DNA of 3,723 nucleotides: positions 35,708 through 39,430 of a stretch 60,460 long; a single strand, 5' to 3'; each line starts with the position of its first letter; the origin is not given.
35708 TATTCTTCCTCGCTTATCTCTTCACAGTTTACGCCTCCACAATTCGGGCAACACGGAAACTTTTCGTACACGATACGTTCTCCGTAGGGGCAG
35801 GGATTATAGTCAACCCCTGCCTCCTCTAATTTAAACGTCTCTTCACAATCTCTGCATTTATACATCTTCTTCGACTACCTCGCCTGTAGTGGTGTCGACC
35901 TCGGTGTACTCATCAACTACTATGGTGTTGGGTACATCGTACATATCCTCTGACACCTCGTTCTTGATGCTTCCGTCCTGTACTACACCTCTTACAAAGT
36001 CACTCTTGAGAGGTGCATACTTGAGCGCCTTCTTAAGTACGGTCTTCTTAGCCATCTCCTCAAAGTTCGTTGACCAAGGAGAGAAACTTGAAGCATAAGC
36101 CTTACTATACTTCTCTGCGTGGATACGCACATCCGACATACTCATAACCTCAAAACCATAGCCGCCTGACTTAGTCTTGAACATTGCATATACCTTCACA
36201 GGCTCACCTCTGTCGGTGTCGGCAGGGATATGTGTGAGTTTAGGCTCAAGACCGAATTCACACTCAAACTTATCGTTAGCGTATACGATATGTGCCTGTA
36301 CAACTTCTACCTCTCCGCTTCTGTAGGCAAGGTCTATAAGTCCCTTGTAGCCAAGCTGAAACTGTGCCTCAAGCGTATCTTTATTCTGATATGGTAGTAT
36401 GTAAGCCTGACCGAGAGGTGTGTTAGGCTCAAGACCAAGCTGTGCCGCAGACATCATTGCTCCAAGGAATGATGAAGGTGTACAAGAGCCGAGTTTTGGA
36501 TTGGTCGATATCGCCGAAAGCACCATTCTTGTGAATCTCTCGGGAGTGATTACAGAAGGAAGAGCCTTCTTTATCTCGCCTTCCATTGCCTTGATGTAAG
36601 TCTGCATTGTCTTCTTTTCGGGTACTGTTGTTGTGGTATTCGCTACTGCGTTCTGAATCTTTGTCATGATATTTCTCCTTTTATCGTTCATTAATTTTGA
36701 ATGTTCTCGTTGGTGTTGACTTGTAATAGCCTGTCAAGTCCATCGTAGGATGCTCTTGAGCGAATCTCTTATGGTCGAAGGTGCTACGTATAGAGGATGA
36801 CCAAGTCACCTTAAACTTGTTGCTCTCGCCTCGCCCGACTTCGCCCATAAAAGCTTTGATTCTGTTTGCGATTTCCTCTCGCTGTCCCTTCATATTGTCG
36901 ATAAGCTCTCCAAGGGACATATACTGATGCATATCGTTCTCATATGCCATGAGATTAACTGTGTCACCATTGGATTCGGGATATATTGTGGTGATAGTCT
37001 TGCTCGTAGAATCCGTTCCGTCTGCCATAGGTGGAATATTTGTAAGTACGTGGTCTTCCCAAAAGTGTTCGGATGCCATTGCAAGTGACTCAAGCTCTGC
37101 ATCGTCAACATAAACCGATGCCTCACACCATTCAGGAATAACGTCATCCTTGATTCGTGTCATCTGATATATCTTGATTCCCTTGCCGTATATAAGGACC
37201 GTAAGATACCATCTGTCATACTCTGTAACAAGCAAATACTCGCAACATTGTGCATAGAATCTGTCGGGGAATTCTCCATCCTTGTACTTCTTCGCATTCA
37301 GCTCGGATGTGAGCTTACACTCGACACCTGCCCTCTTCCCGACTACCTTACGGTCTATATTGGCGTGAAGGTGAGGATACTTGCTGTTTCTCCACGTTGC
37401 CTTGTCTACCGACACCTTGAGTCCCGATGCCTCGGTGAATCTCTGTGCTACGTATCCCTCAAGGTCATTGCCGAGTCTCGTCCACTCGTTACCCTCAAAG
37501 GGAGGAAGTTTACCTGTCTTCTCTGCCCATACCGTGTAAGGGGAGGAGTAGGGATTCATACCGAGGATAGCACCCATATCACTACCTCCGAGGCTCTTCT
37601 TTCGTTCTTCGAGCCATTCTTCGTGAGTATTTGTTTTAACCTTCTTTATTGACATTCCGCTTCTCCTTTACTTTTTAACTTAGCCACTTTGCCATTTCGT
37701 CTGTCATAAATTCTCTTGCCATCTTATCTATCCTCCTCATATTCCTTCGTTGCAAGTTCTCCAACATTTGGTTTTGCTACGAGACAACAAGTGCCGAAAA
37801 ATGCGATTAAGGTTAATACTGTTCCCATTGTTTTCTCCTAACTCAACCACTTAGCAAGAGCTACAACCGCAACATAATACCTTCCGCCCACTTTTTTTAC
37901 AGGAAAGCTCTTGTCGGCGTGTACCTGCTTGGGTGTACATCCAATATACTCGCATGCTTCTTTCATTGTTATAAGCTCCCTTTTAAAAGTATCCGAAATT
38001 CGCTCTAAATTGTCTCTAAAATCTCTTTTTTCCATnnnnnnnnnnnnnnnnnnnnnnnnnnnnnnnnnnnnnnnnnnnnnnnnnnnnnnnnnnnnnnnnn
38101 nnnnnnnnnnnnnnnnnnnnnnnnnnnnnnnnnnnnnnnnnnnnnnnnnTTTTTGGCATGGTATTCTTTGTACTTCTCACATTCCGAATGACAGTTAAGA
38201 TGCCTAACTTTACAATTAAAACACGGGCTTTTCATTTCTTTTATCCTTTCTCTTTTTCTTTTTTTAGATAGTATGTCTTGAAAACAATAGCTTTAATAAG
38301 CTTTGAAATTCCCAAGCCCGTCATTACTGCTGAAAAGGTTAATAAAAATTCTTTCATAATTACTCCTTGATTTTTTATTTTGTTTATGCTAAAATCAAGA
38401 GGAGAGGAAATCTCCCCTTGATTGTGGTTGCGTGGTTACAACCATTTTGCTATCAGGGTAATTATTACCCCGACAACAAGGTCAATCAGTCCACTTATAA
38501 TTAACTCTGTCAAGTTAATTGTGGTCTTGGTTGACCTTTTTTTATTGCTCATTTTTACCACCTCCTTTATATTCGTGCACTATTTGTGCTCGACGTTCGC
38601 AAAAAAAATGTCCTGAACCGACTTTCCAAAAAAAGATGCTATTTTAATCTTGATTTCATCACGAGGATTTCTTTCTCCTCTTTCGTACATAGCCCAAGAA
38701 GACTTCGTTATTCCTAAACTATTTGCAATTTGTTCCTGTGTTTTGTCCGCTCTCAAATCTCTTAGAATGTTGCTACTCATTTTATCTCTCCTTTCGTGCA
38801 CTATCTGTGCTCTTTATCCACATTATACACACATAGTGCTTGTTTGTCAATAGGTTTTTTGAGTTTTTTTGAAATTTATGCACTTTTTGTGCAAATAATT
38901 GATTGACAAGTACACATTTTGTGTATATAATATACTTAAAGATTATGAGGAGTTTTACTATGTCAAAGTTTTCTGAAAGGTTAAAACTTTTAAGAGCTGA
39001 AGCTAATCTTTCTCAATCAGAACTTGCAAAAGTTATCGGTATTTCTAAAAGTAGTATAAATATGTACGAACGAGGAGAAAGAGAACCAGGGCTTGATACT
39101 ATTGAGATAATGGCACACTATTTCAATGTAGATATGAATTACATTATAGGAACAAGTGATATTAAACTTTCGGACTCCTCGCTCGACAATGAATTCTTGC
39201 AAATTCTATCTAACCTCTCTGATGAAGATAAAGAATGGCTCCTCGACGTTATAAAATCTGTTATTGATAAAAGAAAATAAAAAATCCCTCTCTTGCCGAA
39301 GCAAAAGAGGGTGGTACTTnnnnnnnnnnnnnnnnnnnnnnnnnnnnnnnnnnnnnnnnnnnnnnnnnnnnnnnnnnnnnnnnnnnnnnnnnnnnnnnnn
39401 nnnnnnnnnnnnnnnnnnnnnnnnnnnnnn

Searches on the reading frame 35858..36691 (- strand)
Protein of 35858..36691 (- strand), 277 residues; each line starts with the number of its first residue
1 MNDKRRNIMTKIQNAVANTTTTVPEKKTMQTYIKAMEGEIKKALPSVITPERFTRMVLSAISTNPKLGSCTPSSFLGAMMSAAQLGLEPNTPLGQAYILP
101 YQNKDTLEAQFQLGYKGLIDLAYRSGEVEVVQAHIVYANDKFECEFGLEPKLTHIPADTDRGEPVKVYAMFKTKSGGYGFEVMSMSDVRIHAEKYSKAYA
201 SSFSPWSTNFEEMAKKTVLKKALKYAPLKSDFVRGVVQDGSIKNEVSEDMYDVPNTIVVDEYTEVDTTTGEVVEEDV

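Call 90: search_protein_families(library=pfam, proteins=[window:35858-36691:-], max_evalue=0.001)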
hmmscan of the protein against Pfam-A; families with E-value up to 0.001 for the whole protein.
window:35858-36691:- (277 aa): 1 family
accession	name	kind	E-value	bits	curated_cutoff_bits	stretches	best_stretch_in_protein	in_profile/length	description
PF03837.19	RecT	-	8e-52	176.1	24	1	51-236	1-181/198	RecT family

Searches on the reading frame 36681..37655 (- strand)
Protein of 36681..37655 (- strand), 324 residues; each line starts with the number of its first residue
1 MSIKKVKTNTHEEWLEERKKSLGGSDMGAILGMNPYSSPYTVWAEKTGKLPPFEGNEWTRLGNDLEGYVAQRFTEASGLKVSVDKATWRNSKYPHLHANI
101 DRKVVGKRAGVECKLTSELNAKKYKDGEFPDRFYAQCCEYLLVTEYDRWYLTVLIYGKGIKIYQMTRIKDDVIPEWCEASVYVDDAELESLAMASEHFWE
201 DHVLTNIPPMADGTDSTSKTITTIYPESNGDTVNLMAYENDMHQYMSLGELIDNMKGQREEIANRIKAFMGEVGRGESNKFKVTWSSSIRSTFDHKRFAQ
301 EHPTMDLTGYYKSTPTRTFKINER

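Call 90: search_protein_families(library=pfam, proteins=[window:36681-37655:-], max_evalue=0.001)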
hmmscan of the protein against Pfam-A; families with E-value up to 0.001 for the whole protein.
window:36681-37655:- (324 aa): 1 family
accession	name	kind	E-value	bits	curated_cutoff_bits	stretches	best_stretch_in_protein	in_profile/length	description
PF09588.16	YqaJ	-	1.1e-26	94.4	22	1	13-147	1-150/150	YqaJ-like viral recombinase domain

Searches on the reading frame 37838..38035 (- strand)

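Call 14: search_protein_families(library=pfam, proteins=[window:37838-38035:-], max_evalue=0.01)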
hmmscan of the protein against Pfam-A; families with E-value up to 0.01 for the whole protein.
window:37838-38035:- (65 aa): 1 family
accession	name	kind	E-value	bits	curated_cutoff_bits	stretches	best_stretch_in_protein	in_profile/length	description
PF12728.13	HTH_17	-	3.9e-05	24.3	27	1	22-64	2-47/51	Helix-turn-helix domain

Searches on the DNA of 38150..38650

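Call 100: search_rna_families(source=window, start=38150, end=38650, threshold=evalue, max_evalue=10)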
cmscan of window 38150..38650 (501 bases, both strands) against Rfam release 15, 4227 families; matches with E-value up to 10: 10.
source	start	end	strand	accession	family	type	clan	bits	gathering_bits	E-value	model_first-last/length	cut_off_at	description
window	38357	38412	+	RF03956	mir-737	Gene; miRNA;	-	19.2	60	2.3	1-63/63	no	mir-737 microRNA precursor family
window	38287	38421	-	RF02527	SSRC38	Gene; sRNA;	-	18.5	80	0.67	1-166/166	no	Streptococcus sRNA SSRC38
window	38362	38397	-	RF02925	6A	Gene; sRNA;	-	18.1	41.2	1.2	1-52/52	no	6A RNA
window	38324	38446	+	RF01572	DdR4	Gene; snRNA; snoRNA; CD-box;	-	18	70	3.9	1-106/106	no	Dictyostelium snoRNA DdR4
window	38386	38468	-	RF03099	RAGATH-23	Gene; sRNA;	-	17.2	92.6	1.1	1-99/99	no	RAGATH-23 RNA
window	38385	38448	+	RF02960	DUF2800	Cis-reg;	-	16.4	60.2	1.5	86-147/158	no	DUF2800 RNA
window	38294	38389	+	RF01948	KCNQ1OT1_3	Gene; lncRNA;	-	15.8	60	9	1-116/116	no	KCNQ1 overlapping transcript 1 conserved region 3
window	38150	38183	+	RF03378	mir-7398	Gene; miRNA;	-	15.7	44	3.3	27-60/60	5'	mir-7398 microRNA precursor family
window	38344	38467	+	RF00443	SNORA27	Gene; snRNA; snoRNA; HACA-box;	CL00032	15.6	64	3.5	1-127/127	no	Small nucleolar RNA SNORA27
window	38513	38612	-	RF01932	bxd_4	Gene; lncRNA;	-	13.7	40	5.9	1-106/106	no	Bithoraxoid conserved region 4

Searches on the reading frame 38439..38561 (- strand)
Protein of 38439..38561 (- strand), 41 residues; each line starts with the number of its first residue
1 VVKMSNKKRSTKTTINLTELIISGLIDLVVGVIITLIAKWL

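Call 9: search_protein_families(library=pfam, proteins=[window:38439-38561:-], max_evalue=10)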
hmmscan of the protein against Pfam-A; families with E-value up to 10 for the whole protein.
seq(41 aa): 2 families
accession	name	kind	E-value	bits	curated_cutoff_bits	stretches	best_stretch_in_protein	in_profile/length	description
PF13955.11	Fst_toxin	-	0.00018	21.8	36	1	28-41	8-21/21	Toxin Fst, type I toxin-antitoxin system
PF16083.10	Phage_holin_3_3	-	0.064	13.8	28.4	1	1-40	12-51/78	LydA holin phage, holin superfamily III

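Call 10: search_protein_families(library=ncbifam, proteins=[window:38439-38561:-], max_evalue=10)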
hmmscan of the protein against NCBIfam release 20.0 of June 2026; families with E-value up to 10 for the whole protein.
seq(41 aa): 1 family
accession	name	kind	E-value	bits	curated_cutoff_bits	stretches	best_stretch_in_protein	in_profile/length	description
NF033608.1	type_I_tox_Fst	subfamily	0.0014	18.4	26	1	29-41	11-23/28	type I toxin-antitoxin system Fst family toxin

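Call 11: search_protein_families(library=phrogs, proteins=[window:38439-38561:-], max_evalue=10)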
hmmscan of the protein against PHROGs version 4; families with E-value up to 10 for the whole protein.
seq(41 aa): 1 family
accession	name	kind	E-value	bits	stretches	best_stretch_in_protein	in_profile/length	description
phrog_3325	-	other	0.5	11.7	1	3-37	5-37/52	TreN-like membrane protein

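Call 27: find_homologous_proteins(query=window:38439-38561:-, max_evalue=1)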
Query seq(41 aa) (41 aa): 4 proteins with E <= 1 among 4 candidates.
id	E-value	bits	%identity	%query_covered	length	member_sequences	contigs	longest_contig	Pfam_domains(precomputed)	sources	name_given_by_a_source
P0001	3.6e-14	68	100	93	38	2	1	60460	-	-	-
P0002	5.0e-11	58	80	98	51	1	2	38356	-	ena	-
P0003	1.5e-10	57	84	93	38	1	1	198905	-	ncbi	-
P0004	8.8e-10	54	82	93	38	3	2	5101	-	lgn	-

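Call 30: find_encoding_contigs(protein=P0002, flank=4000)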
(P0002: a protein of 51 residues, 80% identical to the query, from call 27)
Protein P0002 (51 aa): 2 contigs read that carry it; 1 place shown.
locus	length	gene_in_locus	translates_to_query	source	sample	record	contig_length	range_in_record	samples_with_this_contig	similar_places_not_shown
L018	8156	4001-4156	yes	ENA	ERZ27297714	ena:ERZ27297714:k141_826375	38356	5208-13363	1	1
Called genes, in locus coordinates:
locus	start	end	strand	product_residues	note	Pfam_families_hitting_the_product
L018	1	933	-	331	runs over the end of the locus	PF13102:Phage_int_SAM_5 (faint), PF14659:Phage_int_SAM_3, PF22022:Phage_int_M, PF00589:Phage_integrase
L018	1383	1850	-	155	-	-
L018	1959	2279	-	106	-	PF13560:HTH_31, PF12844:HTH_19, PF13443:HTH_26 (weak), PF01381:HTH_3, PF13412:HTH_24 (faint)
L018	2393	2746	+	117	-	PF05973:Gp49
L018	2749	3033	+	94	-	PF13744:HTH_37, PF24250:HVO_2718 (weak), PF13560:HTH_31, PF01381:HTH_3, PF12844:HTH_19, PF13443:HTH_26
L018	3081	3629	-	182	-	PF00157:Pou (faint), PF12844:HTH_19 (weak), PF13443:HTH_26, PF13560:HTH_31, PF01381:HTH_3, PF13560:HTH_31, PF01381:HTH_3, PF13443:HTH_26, +10 more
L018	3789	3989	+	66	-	-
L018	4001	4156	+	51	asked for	-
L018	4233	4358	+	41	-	-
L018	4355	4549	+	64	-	-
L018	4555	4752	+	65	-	-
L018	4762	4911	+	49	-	-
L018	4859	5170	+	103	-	-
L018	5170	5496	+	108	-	-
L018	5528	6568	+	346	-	-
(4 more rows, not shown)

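Call 31: find_encoding_contigs(protein=P0003, flank=4000)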
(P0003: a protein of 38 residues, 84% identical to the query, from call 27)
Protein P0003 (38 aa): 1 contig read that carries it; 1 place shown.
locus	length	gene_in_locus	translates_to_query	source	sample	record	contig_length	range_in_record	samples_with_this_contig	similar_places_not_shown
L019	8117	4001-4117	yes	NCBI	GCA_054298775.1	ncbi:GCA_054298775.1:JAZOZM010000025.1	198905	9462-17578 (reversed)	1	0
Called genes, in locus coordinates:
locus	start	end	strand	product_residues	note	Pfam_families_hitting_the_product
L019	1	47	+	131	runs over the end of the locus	PF15919:HicB_lk_antitox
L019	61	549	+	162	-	-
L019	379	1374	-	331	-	PF14659:Phage_int_SAM_3, PF22022:Phage_int_M, PF00589:Phage_integrase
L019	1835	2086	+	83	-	PF13711:DUF4160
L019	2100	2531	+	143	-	PF10387:DUF2442, PF20038:HTH_59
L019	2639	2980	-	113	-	-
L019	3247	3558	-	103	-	PF01381:HTH_3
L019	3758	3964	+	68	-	PF05339:DUF739, PF13443:HTH_26 (weak), PF01381:HTH_3 (weak)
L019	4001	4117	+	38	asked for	-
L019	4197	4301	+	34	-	-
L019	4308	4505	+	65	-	-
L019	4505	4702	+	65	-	-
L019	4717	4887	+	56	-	-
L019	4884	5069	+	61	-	-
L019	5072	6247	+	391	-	PF13921:Myb_DNA-bind_6 (faint)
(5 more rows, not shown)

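Call 32: find_encoding_contigs(protein=P0004, flank=4000)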
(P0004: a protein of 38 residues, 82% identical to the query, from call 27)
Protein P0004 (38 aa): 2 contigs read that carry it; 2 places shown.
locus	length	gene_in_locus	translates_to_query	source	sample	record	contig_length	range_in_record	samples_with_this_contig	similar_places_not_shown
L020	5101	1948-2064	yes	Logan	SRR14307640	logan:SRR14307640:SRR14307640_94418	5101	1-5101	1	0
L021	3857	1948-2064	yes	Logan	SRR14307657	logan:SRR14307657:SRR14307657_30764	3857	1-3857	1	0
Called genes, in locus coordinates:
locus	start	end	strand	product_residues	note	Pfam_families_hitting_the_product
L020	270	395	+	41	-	-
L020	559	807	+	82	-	-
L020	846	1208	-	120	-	PF12844:HTH_19, PF13560:HTH_31, PF01381:HTH_3, PF13443:HTH_26 (weak)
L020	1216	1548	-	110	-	PF12844:HTH_19, PF13560:HTH_31 (weak), PF01381:HTH_3, PF13443:HTH_26 (weak)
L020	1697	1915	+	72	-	PF05339:DUF739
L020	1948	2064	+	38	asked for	-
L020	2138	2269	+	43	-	-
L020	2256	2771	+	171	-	-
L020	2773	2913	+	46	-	-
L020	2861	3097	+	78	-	-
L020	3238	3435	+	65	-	-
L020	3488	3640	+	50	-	-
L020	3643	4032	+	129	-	-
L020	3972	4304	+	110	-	PF00436:SSB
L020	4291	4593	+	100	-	-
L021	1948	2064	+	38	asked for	-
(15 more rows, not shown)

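Call 111: search_dna_similar(query=window:38439-38552:-, collection=phages, mode=protein, max_evalue=1, max_rows=20)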
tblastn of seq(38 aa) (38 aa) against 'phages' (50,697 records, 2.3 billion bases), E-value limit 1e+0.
No match.

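Call 120: search_protein_families(library=padloc, proteins=[window:38439-38552:-], max_evalue=0.1)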
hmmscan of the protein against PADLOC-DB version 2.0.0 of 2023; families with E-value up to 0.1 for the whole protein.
seq(38 aa): 0 families

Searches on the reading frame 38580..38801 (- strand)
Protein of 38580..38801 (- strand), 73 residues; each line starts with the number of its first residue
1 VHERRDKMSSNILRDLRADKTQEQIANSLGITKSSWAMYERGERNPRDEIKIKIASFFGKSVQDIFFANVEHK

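Call 14: search_protein_families(library=pfam, proteins=[window:38580-38801:-], max_evalue=0.01)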
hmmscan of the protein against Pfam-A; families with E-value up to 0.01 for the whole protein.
window:38580-38801:- (73 aa): 3 families
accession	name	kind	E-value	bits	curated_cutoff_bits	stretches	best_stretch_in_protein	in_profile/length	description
PF01381.28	HTH_3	-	2.9e-09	37.3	23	1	14-64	5-54/55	Helix-turn-helix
PF12844.13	HTH_19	-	7.1e-07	29.5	30.2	1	20-62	13-55/64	Helix-turn-helix domain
PF13560.12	HTH_31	-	9.8e-07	29.4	27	1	13-53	6-49/64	Helix-turn-helix domain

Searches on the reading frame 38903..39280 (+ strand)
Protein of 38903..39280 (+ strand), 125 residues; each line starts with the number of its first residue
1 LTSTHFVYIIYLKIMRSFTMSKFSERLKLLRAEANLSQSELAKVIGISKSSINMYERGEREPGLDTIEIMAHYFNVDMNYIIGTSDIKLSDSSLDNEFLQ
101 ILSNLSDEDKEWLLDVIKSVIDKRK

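Call 14: search_protein_families(library=pfam, proteins=[window:38903-39280:+], max_evalue=0.01)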
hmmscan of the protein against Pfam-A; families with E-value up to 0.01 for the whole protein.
window:38903-39280:+ (125 aa): 6 families
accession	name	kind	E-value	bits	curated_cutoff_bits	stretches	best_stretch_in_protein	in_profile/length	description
PF01381.28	HTH_3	-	2.4e-18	66.4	23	1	27-81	1-55/55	Helix-turn-helix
PF12844.13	HTH_19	-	9.3e-12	45.1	30.2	1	25-82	2-59/64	Helix-turn-helix domain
PF13560.12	HTH_31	-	1e-11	45.4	27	1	23-77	2-57/64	Helix-turn-helix domain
PF13443.12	HTH_26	-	7.1e-06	26.6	22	1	26-78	1-54/63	Cro/C1-type HTH DNA-binding domain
PF13412.12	HTH_24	-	3.8e-05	23.6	21.9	1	27-53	9-35/48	Winged helix-turn-helix DNA-binding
PF15731.11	MqsA_antitoxin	-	0.0059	17.2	30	1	26-70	73-117/131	Antitoxin component of bacterial toxin-antitoxin system, MqsA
